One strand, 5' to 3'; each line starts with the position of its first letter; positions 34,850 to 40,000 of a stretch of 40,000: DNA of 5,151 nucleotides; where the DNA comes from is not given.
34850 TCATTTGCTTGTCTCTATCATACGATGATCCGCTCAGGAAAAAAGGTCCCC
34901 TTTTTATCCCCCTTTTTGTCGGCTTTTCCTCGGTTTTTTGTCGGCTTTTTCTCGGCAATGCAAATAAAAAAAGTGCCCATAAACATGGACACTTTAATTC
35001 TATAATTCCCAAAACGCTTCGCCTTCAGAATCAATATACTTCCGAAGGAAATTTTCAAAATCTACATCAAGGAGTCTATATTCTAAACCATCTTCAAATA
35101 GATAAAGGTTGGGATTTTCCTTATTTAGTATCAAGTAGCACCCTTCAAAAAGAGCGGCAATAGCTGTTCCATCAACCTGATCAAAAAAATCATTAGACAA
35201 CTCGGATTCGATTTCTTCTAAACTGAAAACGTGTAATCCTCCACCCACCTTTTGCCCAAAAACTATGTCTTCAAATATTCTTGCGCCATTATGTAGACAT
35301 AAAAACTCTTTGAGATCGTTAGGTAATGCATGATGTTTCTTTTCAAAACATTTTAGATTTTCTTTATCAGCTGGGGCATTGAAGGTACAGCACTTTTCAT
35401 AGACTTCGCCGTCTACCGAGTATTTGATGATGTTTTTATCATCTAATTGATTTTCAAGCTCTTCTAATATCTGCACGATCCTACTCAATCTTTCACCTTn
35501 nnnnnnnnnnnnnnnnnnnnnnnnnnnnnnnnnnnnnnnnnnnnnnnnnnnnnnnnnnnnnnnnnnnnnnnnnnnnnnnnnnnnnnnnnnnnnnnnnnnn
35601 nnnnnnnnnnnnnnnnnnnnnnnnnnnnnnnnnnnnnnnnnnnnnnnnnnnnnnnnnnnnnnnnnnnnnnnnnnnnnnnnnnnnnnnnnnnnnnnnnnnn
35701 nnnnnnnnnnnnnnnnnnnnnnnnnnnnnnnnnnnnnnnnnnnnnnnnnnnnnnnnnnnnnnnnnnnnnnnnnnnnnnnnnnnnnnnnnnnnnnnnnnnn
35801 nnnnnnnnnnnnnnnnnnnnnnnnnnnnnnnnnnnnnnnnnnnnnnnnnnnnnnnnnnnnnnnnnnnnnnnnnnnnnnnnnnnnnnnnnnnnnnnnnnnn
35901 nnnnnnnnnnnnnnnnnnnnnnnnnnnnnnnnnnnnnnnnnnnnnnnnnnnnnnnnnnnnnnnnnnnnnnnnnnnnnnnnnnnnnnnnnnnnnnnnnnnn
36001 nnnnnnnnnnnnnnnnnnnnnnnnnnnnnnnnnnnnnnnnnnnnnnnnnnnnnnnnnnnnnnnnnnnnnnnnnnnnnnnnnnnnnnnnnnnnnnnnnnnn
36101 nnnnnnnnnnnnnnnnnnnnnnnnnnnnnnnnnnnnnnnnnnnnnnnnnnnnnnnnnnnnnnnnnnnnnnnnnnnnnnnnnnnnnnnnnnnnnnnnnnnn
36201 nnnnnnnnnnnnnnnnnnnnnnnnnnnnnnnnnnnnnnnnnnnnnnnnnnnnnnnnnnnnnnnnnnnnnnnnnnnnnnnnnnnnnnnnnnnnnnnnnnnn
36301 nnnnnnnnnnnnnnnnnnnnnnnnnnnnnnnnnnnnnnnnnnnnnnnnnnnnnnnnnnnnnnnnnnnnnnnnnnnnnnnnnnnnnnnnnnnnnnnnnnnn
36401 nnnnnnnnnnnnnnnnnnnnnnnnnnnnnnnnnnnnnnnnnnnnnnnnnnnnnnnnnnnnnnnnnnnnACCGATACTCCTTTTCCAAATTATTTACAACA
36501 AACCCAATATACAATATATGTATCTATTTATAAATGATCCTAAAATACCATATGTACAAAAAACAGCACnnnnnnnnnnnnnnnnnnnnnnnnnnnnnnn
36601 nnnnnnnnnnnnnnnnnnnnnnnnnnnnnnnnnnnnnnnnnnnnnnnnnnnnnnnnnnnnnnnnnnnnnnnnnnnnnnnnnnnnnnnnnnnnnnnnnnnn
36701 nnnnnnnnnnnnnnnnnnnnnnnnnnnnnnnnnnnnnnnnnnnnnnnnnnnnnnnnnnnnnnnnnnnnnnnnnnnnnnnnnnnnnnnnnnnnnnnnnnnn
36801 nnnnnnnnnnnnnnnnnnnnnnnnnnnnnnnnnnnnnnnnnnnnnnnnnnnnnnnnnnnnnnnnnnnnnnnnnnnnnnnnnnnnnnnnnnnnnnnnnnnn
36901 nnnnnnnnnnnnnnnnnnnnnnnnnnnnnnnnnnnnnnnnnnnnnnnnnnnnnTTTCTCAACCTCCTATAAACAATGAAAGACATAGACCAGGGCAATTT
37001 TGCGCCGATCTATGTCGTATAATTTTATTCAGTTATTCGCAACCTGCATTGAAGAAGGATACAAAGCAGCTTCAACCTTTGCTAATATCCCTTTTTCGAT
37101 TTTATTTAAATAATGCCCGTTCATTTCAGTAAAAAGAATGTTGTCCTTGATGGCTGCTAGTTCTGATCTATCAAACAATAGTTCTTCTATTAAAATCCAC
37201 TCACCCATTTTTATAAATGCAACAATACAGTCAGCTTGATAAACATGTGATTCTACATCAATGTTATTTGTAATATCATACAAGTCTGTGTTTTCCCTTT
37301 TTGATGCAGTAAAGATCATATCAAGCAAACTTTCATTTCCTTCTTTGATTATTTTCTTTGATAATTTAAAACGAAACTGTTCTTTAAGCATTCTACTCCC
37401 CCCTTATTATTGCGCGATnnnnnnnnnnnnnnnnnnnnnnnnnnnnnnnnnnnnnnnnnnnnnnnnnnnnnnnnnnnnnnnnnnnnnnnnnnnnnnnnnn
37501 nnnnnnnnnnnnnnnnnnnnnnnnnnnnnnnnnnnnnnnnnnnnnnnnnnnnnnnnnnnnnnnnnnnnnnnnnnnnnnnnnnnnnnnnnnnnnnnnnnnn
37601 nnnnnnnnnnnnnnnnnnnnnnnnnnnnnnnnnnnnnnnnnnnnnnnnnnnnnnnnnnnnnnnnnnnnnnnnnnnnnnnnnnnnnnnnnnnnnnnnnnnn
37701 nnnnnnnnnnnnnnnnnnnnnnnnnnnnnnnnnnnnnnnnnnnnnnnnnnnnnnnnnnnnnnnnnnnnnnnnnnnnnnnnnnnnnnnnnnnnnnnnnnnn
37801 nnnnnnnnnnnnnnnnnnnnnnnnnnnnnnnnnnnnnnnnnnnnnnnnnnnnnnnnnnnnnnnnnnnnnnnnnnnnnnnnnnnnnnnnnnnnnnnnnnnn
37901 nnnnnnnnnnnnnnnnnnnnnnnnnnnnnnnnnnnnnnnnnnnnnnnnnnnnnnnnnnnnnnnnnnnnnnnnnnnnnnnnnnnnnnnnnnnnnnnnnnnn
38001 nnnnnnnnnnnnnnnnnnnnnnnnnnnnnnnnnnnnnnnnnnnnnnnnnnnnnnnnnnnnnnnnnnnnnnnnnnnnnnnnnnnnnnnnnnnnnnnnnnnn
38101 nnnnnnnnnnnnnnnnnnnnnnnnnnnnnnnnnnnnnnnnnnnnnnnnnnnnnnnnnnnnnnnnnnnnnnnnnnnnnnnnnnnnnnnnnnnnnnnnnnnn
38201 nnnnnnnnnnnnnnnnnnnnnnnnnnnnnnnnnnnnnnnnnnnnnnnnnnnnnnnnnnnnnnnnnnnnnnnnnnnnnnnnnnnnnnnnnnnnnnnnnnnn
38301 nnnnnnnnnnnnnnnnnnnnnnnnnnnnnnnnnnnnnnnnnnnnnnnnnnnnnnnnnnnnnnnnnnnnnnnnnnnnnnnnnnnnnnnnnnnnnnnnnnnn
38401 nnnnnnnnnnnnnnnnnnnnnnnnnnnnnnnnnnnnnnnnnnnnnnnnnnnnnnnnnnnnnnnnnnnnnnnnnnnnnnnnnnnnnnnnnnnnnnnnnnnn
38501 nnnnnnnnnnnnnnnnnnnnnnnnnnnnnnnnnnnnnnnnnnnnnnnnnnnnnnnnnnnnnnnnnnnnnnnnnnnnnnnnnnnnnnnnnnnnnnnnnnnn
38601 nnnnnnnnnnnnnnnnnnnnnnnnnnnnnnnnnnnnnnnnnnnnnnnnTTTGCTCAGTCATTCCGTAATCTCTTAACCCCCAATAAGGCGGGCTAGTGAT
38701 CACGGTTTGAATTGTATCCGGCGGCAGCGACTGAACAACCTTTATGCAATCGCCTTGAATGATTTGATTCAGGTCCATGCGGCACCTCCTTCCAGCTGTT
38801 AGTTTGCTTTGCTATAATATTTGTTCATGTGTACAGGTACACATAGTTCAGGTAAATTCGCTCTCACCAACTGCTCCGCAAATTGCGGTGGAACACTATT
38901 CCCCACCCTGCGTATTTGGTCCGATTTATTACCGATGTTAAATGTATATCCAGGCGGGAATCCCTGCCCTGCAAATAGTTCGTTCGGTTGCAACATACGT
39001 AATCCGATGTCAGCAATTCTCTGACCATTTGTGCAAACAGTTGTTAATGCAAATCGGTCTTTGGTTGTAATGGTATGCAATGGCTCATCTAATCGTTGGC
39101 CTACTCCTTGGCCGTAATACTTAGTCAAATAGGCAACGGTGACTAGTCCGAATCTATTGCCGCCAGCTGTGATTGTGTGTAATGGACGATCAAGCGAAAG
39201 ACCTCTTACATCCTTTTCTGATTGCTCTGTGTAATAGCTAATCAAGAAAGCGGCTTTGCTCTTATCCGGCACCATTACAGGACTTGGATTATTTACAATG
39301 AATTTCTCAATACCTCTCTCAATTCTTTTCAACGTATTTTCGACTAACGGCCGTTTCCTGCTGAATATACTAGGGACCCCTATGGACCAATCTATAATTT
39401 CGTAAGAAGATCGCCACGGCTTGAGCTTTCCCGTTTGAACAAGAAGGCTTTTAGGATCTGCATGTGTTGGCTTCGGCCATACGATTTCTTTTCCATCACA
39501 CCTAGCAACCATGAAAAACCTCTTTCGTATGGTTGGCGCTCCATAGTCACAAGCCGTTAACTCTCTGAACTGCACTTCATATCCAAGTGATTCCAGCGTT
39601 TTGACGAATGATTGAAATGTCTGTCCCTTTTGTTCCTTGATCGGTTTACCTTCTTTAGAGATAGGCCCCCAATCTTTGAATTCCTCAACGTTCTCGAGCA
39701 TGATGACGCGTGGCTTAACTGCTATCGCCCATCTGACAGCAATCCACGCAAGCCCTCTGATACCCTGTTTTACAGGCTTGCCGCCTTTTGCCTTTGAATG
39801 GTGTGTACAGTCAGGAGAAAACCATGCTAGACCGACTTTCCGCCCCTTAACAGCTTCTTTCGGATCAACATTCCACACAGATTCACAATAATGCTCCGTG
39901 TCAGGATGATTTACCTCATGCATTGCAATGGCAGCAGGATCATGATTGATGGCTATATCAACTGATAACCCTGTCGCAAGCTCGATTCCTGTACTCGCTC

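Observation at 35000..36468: Prophage-borne Sec-signal protein with a colicin-type HNH DNase end, paired with a SUKH immunity ORF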

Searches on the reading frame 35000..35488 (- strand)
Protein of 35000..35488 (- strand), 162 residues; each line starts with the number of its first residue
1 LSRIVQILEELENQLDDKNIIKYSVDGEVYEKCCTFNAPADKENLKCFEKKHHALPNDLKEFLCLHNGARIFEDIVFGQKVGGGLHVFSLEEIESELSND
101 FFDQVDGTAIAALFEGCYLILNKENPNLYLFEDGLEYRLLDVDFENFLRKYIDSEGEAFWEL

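Call 3: search_protein_families(library=pfam, proteins=[window:35000-35488:-], max_evalue=0.1)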
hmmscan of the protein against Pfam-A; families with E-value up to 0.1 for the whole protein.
window:35000-35488:- (162 aa): 2 families
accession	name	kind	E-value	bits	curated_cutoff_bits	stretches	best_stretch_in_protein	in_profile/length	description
PF09346.15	SMI1_KNR4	-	1.7e-10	42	25.4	1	39-149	1-124/125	SMI1 / KNR4 family (SUKH-1)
PF14568.11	SUKH_6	-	0.0036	18.3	27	1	43-148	2-119/119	SMI1-KNR4 cell-wall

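Call 4: search_protein_families(library=ncbifam, proteins=[window:35000-35488:-], max_evalue=0.1)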
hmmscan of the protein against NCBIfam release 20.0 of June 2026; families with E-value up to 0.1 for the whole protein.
window:35000-35488:- (162 aa): 1 family
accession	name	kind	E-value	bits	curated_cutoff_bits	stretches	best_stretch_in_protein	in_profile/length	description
NF052255.1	luciferase_Beta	exception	0.037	13.1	500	1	59-123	76-139/325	luciferase subunit beta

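Call 17: search_protein_families(library=padloc, proteins=[window:35000-35488:-], max_evalue=1)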
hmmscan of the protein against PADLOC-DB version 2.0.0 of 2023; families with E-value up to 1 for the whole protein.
window:35000-35488:- (162 aa): 1 family
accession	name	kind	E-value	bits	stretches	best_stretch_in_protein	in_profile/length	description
PDLC04629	PDC-M40A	-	0.00019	19.3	1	35-79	22-67/169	-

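Call 21: search_protein_families(library=phrogs, proteins=[window:35000-35488:-], max_evalue=0.001)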
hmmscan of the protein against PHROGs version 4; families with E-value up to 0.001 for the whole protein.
window:35000-35488:- (162 aa): 1 family
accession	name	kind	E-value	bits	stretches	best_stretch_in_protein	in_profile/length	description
phrog_36924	-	unknown function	2.6e-81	272.6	1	4-161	5-172/185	-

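Call 55: search_dna_similar(query=window:35000-35488:-, collection=phages, mode=protein, max_evalue=0.001, max_rows=30)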
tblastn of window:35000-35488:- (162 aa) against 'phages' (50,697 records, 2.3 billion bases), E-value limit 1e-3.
Records with a match: 3; places in all: 3; records where one place covers at least 80% of the query: 3.
Best place of each record, by identity: <60% 3.
By first word of the organism name: Bacillus 3.
By host as written in the record: Bacillus subtilis subsp. subtilis str. 168 1; - 1; Bacillus subtilis 1.
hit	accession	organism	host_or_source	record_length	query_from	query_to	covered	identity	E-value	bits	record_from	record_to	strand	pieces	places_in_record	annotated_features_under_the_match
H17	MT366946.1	Bacillus phage Hyb1phi3Ts-SPbeta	Bacillus subtilis subsp. subtilis str. ...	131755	11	161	93%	43.5%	2e-26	109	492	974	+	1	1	hypothetical protein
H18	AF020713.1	Bacillus phage SPBc2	-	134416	11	161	93%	43.5%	2e-26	109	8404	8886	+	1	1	yokH: hypothetical protein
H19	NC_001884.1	Bacillus phage SPBc2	Bacillus subtilis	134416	11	161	93%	43.5%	2e-26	109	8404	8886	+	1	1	yokH: SMI1/KNR4 family protein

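Call 56: get_annotated_region(hit=H19, flank=4000)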
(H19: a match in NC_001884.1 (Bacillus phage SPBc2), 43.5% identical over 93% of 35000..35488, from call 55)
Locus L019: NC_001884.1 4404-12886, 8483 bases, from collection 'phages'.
description: Bacillus phage SPBc2, complete genome.
organism: Bacillus phage SPBc2 (NCBI taxid 2932878)
taxonomy: Viruses; Duplodnaviria; Heunggongvirae; Uroviricota; Caudoviricetes; Spbetavirus; Spbetavirus SPbeta
host: Bacillus subtilis; source: -; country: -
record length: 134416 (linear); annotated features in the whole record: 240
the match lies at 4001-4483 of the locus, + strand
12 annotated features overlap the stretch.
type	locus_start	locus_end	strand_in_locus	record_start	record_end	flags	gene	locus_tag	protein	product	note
CDS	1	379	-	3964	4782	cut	yokD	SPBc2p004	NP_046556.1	aminoglycoside N3'-acetyltransferase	similar to aminoglycoside N3'-acetyltransferases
stem_loop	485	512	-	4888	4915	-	-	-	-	-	-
stem_loop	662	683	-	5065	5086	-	-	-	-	-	-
CDS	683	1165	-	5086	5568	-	yokE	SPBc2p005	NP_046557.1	PH domain-containing protein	-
CDS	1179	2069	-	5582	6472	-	yokF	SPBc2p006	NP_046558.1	nuclease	putative lipoprotein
CDS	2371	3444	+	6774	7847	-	yokG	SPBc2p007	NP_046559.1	SPBc2 prophage-derived pesticidal crystal protein-like YokG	similar to Bacillus thuringiensis delta-endotoxins CryVIa and CryVIb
CDS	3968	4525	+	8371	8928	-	yokH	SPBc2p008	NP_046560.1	SMI1/KNR4 family protein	-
stem_loop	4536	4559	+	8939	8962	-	-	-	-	-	-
CDS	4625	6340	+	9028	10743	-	yokI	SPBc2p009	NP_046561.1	ribonuclease YeeF family protein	similar to Bacillus subtilis skin element YqcG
CDS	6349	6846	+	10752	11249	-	yokJ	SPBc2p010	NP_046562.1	SMI1/KNR4 family protein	-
CDS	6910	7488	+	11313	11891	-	yokK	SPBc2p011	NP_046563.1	SMI1/KNR4 family protein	-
CDS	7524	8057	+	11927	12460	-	yokL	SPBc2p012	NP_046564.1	acetyltransferase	-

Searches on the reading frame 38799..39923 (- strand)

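Call 71: search_protein_families(library=pfam, proteins=[window:38799-39923:-], max_evalue=0.001)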
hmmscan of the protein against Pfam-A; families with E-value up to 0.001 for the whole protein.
window:38799-39923:- (374 aa): 1 family
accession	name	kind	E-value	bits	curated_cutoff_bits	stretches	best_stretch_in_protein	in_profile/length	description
PF00145.23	DNA_methylase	-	4.3e-23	82.7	22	1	5-354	41-320/324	C-5 cytosine-specific DNA methylase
